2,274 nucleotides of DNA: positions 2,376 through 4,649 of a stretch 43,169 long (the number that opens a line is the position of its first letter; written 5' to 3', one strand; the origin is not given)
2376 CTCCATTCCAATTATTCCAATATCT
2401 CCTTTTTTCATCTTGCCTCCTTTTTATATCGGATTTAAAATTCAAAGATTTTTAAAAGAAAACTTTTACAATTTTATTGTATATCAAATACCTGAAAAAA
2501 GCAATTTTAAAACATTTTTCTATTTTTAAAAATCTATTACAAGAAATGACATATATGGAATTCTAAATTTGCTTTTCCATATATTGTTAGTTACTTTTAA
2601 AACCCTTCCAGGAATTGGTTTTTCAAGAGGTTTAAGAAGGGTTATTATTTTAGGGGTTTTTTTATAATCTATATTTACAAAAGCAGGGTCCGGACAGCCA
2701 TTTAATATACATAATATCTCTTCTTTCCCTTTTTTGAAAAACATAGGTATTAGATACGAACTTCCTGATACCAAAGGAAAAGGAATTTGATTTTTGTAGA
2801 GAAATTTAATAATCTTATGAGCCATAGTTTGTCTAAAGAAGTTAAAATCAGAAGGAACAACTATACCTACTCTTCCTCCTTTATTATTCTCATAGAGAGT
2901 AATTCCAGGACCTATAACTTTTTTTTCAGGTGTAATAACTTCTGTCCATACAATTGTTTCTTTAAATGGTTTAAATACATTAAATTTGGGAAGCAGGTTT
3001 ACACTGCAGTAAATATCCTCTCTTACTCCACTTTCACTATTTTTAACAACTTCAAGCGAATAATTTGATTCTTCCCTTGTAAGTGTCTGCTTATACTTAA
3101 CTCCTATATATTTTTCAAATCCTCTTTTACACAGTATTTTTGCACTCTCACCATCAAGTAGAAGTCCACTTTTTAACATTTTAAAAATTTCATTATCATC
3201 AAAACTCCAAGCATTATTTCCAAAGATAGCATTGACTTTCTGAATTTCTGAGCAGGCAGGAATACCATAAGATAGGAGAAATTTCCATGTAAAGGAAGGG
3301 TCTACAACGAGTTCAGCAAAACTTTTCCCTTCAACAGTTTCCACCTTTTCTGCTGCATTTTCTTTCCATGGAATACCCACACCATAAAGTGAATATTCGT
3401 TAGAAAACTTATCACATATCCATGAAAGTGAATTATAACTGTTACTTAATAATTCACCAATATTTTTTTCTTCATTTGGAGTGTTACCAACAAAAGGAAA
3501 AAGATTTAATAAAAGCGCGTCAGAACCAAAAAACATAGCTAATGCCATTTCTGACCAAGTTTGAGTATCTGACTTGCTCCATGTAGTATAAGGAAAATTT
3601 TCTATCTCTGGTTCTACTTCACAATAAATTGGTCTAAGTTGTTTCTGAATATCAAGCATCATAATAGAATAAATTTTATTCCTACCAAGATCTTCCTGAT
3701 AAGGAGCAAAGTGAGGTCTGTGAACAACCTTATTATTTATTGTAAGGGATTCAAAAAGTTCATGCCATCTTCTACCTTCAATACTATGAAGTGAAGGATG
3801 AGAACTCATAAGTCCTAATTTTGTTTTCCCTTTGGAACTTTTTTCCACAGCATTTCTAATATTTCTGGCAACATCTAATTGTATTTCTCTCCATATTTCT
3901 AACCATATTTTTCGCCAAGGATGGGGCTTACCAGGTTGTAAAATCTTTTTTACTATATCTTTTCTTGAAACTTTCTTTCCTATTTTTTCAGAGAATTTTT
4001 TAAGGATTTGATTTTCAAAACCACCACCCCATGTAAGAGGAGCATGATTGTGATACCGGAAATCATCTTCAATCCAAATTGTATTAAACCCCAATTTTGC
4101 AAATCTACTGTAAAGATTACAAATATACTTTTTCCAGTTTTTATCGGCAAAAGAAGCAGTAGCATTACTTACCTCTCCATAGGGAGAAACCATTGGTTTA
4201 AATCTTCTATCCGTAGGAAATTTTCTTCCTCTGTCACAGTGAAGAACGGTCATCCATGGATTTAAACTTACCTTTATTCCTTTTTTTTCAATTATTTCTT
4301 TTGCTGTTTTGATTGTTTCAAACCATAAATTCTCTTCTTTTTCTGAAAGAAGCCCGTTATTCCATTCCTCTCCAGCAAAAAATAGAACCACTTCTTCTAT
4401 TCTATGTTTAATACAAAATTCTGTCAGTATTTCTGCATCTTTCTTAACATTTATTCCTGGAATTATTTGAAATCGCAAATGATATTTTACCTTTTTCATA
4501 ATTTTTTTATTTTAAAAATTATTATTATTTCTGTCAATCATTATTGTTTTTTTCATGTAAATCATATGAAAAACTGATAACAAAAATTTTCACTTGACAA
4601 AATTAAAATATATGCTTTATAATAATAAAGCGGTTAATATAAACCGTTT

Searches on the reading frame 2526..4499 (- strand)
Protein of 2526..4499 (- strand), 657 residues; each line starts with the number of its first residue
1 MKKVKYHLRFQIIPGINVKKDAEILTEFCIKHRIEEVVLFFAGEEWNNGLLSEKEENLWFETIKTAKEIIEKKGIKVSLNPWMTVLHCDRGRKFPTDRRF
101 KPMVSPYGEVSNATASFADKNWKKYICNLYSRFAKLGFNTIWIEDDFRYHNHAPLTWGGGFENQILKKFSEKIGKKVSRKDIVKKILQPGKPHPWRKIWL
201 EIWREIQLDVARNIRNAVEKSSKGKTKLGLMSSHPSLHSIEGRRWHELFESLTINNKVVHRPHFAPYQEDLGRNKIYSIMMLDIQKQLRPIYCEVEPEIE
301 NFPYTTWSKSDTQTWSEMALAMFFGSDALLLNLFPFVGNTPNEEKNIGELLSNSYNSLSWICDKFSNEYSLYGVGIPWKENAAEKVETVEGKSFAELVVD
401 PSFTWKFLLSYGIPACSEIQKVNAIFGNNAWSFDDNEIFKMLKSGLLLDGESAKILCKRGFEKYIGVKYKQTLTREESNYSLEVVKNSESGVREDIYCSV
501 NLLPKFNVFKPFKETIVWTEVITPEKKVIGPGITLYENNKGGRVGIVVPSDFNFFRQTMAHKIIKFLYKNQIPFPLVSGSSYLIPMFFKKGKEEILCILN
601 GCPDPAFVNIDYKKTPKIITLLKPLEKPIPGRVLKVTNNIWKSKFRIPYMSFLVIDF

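Call 20: search_protein_families(library=pfam, proteins=[window:2526-4499:-], max_evalue=0.01)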
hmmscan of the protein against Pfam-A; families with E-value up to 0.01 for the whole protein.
window:2526-4499:- (657 aa): 0 families

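Call 39: search_protein_families(library=ncbifam, proteins=[window:2526-4499:-], max_evalue=0.01)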
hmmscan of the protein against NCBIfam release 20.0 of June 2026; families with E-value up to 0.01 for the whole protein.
window:2526-4499:- (657 aa): 1 family
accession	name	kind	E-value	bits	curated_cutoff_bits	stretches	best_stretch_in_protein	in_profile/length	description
NF052268.1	mediterrocin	equivalog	0.0035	17.4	40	1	111-153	31-72/115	mediterrocin family bacteriocin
